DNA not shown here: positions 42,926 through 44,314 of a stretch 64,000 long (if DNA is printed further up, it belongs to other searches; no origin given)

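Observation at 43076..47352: Cluster of one wHTH-KaiC ATPase, three P-loop-less KaiC-like paralogs, two tandem RHH proteins and a palindromic operator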

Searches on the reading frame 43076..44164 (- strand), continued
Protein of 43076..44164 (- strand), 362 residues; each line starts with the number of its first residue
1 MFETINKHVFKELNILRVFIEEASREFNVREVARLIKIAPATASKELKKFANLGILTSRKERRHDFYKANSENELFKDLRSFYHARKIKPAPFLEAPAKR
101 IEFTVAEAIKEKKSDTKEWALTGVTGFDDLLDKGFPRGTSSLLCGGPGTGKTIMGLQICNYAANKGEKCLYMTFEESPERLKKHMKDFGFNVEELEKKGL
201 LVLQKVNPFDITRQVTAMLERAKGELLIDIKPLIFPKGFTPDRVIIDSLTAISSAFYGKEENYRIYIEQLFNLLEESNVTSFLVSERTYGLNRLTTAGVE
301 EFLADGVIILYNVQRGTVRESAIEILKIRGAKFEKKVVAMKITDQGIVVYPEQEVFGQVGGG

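Call 57: find_homologous_proteins(query=window:43076-44164:-)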
Query window:43076-44164:- (362 aa): 1497 proteins with E <= 0.001 among 4406 candidates; the best 120 are listed.
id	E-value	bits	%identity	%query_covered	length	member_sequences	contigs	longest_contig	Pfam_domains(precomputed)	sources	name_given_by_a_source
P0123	9.1e-235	796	100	100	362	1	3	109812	PF06745.20,PF13481.13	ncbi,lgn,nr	ncbi:AAA family ATPase [Candidatus Woesearchaeota archaeon]|nr:AAA family ATPase [Candidatus Woesear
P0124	5.2e-110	386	67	70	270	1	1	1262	PF06745.20,PF07088.17,PF20720.4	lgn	-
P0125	6.3e-107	376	70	66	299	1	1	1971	PF06745.20,PF07088.17,PF23442.2,PF13481.13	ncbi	-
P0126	1.7e-105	371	65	72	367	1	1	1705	PF06745.20,PF23442.2,PF13481.13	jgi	-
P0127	3.9e-105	370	66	68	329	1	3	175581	PF06745.20,PF23442.2,PF13481.13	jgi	-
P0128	4.0e-105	370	66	67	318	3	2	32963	PF06745.20,PF07088.17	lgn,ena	-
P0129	7.0e-105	369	64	70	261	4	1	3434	PF06745.20,PF23442.2,PF13481.13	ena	-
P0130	1.3e-104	368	64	70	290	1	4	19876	PF06745.20,PF07088.17,PF23442.2,PF13481.13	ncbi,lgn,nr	ncbi:MAG: AAA family ATPase [Candidatus Aenigmarchaeota archaeon]|nr:AAA family ATPase [Candidatus A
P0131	7.4e-104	366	64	70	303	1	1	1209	PF06745.20,PF07088.17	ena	-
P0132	9.0e-104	365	66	68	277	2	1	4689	PF06745.20,PF23442.2,PF13481.13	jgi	-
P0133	1.6e-103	365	68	66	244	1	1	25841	PF06745.20,PF07088.17,PF23442.2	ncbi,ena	-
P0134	1.8e-103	364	66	67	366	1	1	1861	PF06745.20,PF07088.17,PF13481.13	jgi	-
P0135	2.0e-103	364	63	69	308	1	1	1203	PF06745.20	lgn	-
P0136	2.1e-103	364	66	69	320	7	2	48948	PF06745.20,PF07088.17,PF13481.13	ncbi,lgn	-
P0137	2.8e-103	364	63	70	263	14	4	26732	PF06745.20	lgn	-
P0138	2.8e-103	364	64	72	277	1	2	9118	PF06745.20,PF07088.17,PF23442.2,PF13481.13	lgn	-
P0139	4.0e-103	363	65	69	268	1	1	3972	PF06745.20,PF07088.17,PF23442.2,PF13481.13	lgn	-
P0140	5.8e-103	363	65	73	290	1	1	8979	PF06745.20,PF07088.17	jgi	jgi:circadian clock protein KaiC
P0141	8.0e-103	362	64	70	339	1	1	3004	PF06745.20,PF23442.2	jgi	jgi:KaiC/GvpD/RAD55 family RecA-like ATPase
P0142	8.1e-103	362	64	72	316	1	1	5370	PF06745.20,PF13481.13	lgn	-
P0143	8.6e-103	362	52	88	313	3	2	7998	PF06745.20,PF23442.2,PF13481.13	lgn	-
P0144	1.2e-102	362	61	70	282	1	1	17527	PF06745.20,PF07088.17,PF23442.2,PF13481.13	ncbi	-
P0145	1.2e-102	362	65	67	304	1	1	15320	PF06745.20,PF07088.17,PF23442.2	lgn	-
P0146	1.3e-102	361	65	68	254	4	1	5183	PF06745.20,PF23442.2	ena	-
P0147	1.5e-102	361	66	69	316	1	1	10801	PF06745.20,PF07088.17,PF03796.22,PF13481.13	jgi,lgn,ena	-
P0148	2.4e-102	361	62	70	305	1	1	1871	PF06745.20,PF23442.2,PF13481.13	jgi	jgi:KaiC/GvpD/RAD55 family RecA-like ATPase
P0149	4.5e-102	360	64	73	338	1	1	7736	PF06745.20,PF23442.2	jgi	-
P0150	5.6e-102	359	61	73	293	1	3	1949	PF06745.20,PF07088.17,PF13481.13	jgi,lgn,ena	-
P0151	8.1e-102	359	63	70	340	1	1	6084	PF06745.20,PF23442.2,PF13481.13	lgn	-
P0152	2.2e-101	357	65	68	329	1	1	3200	PF06745.20,PF23442.2,PF13481.13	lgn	-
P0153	2.3e-101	357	61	73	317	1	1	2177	PF06745.20,PF07088.17,PF03796.22,PF23442.2,PF13481.13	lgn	-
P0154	2.8e-101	357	58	81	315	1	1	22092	PF06745.20,PF07088.17,PF03796.22,PF23442.2,PF13481.13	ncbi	-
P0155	5.6e-101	356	66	66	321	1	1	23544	PF06745.20,PF07088.17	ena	-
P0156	6.3e-101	356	63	69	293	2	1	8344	PF06745.20,PF13481.13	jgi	-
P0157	6.9e-101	356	62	70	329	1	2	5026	PF06745.20,PF13481.13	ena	-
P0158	8.1e-101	356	64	68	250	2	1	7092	PF06745.20,PF23442.2,PF13481.13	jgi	-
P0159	1.4e-100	355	64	67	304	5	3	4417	PF06745.20,PF07088.17,PF13481.13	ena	-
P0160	2.2e-100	354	63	70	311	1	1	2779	PF06745.20,PF23442.2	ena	-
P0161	3.5e-100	354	63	70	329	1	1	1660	PF06745.20,PF23442.2,PF13481.13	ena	-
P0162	3.7e-100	353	63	68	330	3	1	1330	PF06745.20,PF13481.13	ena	-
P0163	4.9e-100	353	63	70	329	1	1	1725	PF06745.20,PF23442.2,PF13481.13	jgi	-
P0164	6.0e-100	353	63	69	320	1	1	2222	PF06745.20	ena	-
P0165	6.8e-100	353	65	67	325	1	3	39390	PF06745.20,PF23442.2,PF13481.13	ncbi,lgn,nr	ncbi:AAA family ATPase [Candidatus Woesearchaeota archaeon]|nr:AAA family ATPase [Candidatus Woesear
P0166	7.9e-100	352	62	67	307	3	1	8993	PF06745.20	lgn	-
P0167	8.1e-100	352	62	73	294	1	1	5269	PF06745.20,PF07088.17,PF23442.2,PF13481.13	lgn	-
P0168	1.1e-99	352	61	74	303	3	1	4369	PF06745.20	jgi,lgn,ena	-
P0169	1.2e-99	352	59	77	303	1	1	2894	PF06745.20,PF07088.17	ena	-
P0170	1.9e-99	351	63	68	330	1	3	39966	PF06745.20,PF23442.2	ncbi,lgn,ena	ncbi:MAG: ATPase domain-containing protein [Nanoarchaeota archaeon]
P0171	2.2e-99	351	62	69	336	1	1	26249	PF06745.20,PF07088.17,PF13481.13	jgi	-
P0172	2.6e-99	351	58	79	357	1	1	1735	PF06745.20,PF23442.2,PF13481.13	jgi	-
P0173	3.4e-99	350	64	69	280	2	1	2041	PF06745.20,PF07088.17,PF03796.22,PF23442.2,PF13481.13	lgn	-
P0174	5.3e-99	350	63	68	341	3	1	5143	PF06745.20,PF23442.2,PF13481.13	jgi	-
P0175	9.7e-99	349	61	73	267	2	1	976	PF06745.20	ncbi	-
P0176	1.1e-98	349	63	68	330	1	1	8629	PF06745.20,PF23442.2,PF13481.13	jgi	jgi:KaiC/GvpD/RAD55 family RecA-like ATPase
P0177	2.9e-98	347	61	72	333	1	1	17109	PF06745.20,PF03796.22,PF23442.2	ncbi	-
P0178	3.0e-98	347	62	68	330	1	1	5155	PF06745.20,PF23442.2,PF13481.13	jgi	jgi:KaiC/GvpD/RAD55 family RecA-like ATPase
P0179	3.5e-98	347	60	72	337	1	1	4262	PF06745.20,PF23442.2,PF13481.13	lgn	-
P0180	3.7e-98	347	63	67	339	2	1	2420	PF06745.20,PF23442.2,PF13481.13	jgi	-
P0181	6.6e-98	346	61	69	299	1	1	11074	PF06745.20,PF07088.17,PF23442.2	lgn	-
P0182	8.3e-98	346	61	70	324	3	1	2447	PF06745.20,PF07088.17,PF23442.2,PF13481.13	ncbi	-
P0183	1.2e-97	345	62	70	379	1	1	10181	PF06745.20,PF07088.17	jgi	jgi:KaiC/GvpD/RAD55 family RecA-like ATPase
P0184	1.3e-97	345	57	78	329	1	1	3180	PF06745.20,PF23442.2,PF13481.13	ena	-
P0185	1.6e-97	345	60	69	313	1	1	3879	PF06745.20,PF07088.17,PF13481.13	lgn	-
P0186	1.8e-97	345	62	67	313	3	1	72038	PF06745.20,PF07088.17,PF03796.22,PF13481.13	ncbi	-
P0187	1.9e-97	344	64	66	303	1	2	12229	PF06745.20,PF07088.17,PF23442.2,PF13481.13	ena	-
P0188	2.1e-97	344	64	67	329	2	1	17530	PF06745.20,PF07088.17,PF23442.2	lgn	-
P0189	3.0e-97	344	59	68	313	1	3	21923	PF06745.20,PF07088.17,PF03796.22,PF13481.13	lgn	-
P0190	3.4e-97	344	62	69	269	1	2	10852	PF06745.20,PF07088.17,PF03796.22,PF23442.2,PF13481.13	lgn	-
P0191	5.3e-97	343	58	77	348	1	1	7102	PF06745.20,PF13481.13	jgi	-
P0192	8.1e-97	342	63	67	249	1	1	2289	PF06745.20,PF07088.17,PF23442.2,PF13481.13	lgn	-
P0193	9.5e-97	342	63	67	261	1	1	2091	PF06745.20,PF07088.17,PF13481.13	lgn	-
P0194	9.9e-97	342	62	67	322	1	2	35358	PF06745.20,PF07088.17,PF23442.2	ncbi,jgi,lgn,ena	-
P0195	1.0e-96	342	63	67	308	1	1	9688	PF06745.20,PF07088.17,PF23442.2,PF13481.13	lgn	-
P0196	1.1e-96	342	62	68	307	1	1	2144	PF06745.20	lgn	-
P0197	1.9e-96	341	62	67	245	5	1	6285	PF06745.20,PF23442.2,PF13481.13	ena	-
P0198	2.0e-96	341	57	78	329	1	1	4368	PF06745.20,PF23442.2,PF13481.13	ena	-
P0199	3.3e-96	340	60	69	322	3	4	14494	PF06745.20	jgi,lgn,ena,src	-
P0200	3.7e-96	340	65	64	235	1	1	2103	PF06745.20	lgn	-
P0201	4.4e-96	340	62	67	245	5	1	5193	PF06745.20,PF07088.17,PF23442.2,PF13481.13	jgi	jgi:circadian clock protein KaiC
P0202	5.3e-96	340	63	66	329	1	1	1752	PF06745.20,PF23442.2,PF13481.13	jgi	-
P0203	5.6e-96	340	62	68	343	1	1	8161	PF06745.20,PF23442.2,PF13481.13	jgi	-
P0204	6.1e-96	340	61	67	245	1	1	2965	PF06745.20,PF07088.17,PF23442.2,PF13481.13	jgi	jgi:circadian clock protein KaiC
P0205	9.1e-96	339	62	67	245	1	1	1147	PF06745.20,PF07088.17,PF13481.13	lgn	-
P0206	1.3e-95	339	58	72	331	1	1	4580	PF06745.20,PF13481.13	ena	-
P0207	1.6e-95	338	63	67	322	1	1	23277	PF06745.20,PF07088.17,PF13481.13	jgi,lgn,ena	-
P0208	1.6e-95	338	62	68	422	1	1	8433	PF06745.20,PF07088.17,PF23442.2,PF13481.13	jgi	-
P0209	1.6e-95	338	57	78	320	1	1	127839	PF06745.20,PF07088.17,PF13481.13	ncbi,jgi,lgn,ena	-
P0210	3.1e-95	337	55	81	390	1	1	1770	PF06745.20,PF03796.22,PF23442.2,PF13481.13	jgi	-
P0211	3.2e-95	337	58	73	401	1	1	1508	PF06745.20,PF07088.17,PF03796.22,PF23442.2,PF13481.13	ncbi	-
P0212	3.6e-95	337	63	69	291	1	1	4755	PF06745.20,PF07088.17,PF23442.2,PF13481.13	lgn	-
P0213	3.7e-95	337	62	68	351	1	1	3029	PF06745.20,PF07088.17,PF23442.2,PF13481.13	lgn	-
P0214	4.1e-95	337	62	69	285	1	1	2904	PF06745.20,PF07088.17,PF13481.13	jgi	-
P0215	7.1e-95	336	60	70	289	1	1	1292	PF06745.20,PF07088.17,PF03796.22,PF23442.2,PF13481.13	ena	-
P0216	7.4e-95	336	63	66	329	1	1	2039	PF06745.20,PF13481.13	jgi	-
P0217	8.1e-95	336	60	67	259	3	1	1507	PF06745.20,PF07088.17,PF23442.2,PF13481.13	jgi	jgi:circadian clock protein KaiC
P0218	1.0e-94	336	59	70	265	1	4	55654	PF06745.20,PF13481.13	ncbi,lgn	ncbi:MAG: RAD55 family ATPase [Candidatus Hydrothermarchaeales archaeon]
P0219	1.4e-94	335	55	76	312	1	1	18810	PF06745.20,PF07088.17,PF23442.2,PF13481.13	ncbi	-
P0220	1.4e-94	335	53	66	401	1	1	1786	PF13173.13,PF06745.20,PF07088.17,PF01695.24,PF03796.22,PF23442.2,PF09848.16,PF25199.2,PF13481.13,PF20720.4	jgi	-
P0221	2.6e-94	334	61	68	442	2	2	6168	PF06745.20,PF03796.22,PF13481.13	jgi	-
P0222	2.9e-94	334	54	79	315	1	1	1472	PF06745.20,PF07088.17,PF03796.22,PF23442.2,PF13481.13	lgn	-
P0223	3.3e-94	334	61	69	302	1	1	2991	PF06745.20,PF07088.17,PF13481.13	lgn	-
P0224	3.6e-94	334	61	69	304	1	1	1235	PF06745.20,PF03796.22,PF23442.2,PF13481.13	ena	-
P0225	3.7e-94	334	61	69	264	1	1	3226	PF06745.20,PF13481.13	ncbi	-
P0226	5.9e-94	333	60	69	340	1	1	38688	PF06745.20,PF07088.17,PF23442.2,PF13481.13,PF20720.4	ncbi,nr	ncbi:MAG: AAA family ATPase [Candidatus Aenigmarchaeota archaeon]|nr:AAA family ATPase [Candidatus A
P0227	7.1e-94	333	62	67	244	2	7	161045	PF06745.20,PF07088.17,PF03796.22,PF23442.2,PF13481.13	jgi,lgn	jgi:KaiC/GvpD/RAD55 family RecA-like ATPase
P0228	1.2e-93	332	60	68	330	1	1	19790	PF06745.20,PF23442.2,PF13481.13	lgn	-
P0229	1.2e-93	332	60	67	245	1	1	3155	PF06745.20,PF07088.17,PF13481.13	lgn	-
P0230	1.3e-93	332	59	68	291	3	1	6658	PF06745.20,PF07088.17,PF23442.2,PF13481.13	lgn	-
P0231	3.1e-93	331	62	66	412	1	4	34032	PF06745.20,PF07088.17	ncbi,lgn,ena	-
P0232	3.1e-93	331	61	69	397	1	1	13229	PF06745.20,PF07088.17,PF03796.22,PF23442.2,PF13481.13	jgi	-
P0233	3.3e-93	331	59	70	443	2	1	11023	PF06745.20,PF23442.2,PF13481.13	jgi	jgi:KaiC/GvpD/RAD55 family RecA-like ATPase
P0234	3.8e-93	330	62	68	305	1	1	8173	PF06745.20,PF13481.13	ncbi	-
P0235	3.9e-93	330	60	72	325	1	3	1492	PF06745.20,PF07088.17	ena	-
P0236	4.0e-93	330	57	76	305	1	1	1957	PF06745.20,PF07088.17,PF03796.22,PF23442.2,PF13481.13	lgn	-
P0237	4.1e-93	330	58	72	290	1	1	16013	PF06745.20,PF07088.17,PF23442.2,PF13481.13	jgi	jgi:circadian clock protein KaiC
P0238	4.6e-93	330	58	71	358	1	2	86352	PF06745.20,PF07088.17,PF03796.22,PF23442.2,PF13481.13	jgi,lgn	jgi:KaiC/GvpD/RAD55 family RecA-like ATPase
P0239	5.8e-93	330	60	66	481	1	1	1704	PF01814.29,PF06745.20,PF03796.22,PF23442.2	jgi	-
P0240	6.4e-93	330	56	78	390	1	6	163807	PF06745.20,PF07088.17,PF03796.22,PF13481.13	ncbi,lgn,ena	-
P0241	7.2e-93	329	62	67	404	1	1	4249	PF06745.20,PF03796.22,PF23442.2,PF13481.13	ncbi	-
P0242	8.5e-93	329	58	71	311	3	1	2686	PF06745.20,PF07088.17,PF23442.2,PF13481.13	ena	-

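Call 58: find_related_loci(query=window:43076-44164:-, collection=metagenome_contigs, flank=8000)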
Query window:43076-44164:- (362 aa) in metagenome_contigs; peptide patterns used: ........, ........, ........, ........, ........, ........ (x = any residue, [..] = any of these).
70 stretches matched a pattern; 15 encode a relative of the query (tblastn E <= 1e-3); 15 distinct loci.
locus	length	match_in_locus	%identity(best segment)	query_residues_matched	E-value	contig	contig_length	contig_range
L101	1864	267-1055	61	95-359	1e-115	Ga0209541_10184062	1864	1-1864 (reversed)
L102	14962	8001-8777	59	101-359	3e-97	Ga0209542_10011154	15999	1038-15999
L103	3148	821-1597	59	101-359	3e-99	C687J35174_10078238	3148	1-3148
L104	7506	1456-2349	53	67-359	2e-97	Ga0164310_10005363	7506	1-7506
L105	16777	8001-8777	59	101-359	4e-97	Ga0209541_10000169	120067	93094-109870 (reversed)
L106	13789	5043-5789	59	112-359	2e-95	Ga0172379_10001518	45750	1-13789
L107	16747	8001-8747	57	113-361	1e-94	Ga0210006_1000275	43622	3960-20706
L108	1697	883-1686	52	80-359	9e-100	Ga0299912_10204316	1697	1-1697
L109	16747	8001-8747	57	113-361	1e-94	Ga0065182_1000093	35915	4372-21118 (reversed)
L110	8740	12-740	56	117-359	8e-88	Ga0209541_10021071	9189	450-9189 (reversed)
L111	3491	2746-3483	51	110-355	8e-82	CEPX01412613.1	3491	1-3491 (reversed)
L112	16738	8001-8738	51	110-355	1e-77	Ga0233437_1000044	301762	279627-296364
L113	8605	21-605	56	164-357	6e-68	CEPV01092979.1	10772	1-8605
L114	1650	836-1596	54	107-359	2e-77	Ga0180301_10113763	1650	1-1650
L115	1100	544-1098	48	80-260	2e-55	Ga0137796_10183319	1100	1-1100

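Call 62: search_protein_families(library=padloc, proteins=[window:43076-44164:-], max_evalue=0.01)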
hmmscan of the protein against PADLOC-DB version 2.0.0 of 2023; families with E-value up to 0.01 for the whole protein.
window:43076-44164:- (362 aa): 18 families
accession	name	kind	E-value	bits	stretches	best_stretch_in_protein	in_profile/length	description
PDLC04368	PDC-M05A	-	3.4e-12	44.6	1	14-82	17-85/201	-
PDLC04369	PDC-M05A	-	1.7e-05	22.5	1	11-75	14-78/201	-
PDLC04140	mad8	-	3.1e-05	21.6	1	132-228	21-113/314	mads_8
PDLC01720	Csa3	-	4.9e-05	21.9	1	24-81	40-94/118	Csa3_1_CAS-I-II-III-IV-V-VI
PDLC01865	CARF3--CARF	-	0.00014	19.6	1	2-62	141-197/215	-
PDLC01438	Csa3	-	0.00039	18.6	1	12-75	150-207/305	"CAS-I,CAS-II,CAS-III,CAS-IV,CAS-V,CAS-VI; associated_signaling"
PDLC04370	PDC-M05A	-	0.00042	18.2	1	24-101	28-104/194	-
PDLC04421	PDC-M11A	-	0.00095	16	1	158-209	251-304/486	-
PDLC01879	CARF3--CARF_TM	-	0.00098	16.8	1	11-71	157-211/222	-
PDLC01848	CARF3--CARF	-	0.00098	16.8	1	22-68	145-184/197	-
PDLC04420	PDC-M11A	-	0.0011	15.9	1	158-216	141-202/376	-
PDLC01857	CARF3--CARF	-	0.0021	15.7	1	22-70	139-186/201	-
PDLC02350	AbiO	-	0.0023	14.8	1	142-195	196-248/468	AbiO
PDLC03963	SoFic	-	0.0048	14.3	0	18-69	301-351/361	-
PDLC01853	CARF3--CARF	-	0.0052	14.5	0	11-64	139-195/209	-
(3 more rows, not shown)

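Call 72: find_encoding_contigs(protein=P0240, flank=10000, max_places=2)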
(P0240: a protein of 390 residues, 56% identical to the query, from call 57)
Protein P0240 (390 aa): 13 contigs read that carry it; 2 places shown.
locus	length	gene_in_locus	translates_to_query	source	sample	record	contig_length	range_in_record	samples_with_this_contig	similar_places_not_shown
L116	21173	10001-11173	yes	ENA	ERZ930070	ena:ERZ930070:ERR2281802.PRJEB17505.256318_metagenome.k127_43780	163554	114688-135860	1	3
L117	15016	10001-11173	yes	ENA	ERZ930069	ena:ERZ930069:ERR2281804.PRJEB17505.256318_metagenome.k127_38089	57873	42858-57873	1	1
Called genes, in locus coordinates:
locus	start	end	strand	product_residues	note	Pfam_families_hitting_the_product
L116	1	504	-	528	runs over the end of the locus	PF00437:T2SSE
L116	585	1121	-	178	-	-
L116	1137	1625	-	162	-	-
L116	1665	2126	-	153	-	-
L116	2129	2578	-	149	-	-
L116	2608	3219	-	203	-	-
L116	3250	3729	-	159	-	-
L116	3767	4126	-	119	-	-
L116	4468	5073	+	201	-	-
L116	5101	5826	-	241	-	PF14528:LAGLIDADG_3 (faint)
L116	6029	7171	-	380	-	PF13439:Glyco_transf_4 (weak), PF20706:GT4-conflict (weak), PF00534:Glycos_transf_1, PF13692:Glyco_trans_1_4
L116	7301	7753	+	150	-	PF00571:CBS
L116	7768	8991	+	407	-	PF00324:AA_permease, PF13520:AA_permease_2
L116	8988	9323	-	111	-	PF02452:PemK_toxin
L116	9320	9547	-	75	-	PF01402:RHH_1, PF17723:RHH_8 (weak)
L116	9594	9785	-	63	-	-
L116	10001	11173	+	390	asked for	PF13481:AAA_25 (faint), PF03796:DnaB_C (weak), PF06745:ATPase, PF07088:GvpD_P-loop (weak)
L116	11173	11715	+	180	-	PF24336:DUF7504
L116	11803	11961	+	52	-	-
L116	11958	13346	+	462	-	-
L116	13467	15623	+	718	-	-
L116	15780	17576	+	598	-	-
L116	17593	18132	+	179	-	-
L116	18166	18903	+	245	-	-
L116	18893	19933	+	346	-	-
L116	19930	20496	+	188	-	-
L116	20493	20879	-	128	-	-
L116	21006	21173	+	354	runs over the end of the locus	PF01180:DHO_dh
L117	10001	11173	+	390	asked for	PF13481:AAA_25 (faint), PF03796:DnaB_C (weak), PF06745:ATPase, PF07088:GvpD_P-loop (weak)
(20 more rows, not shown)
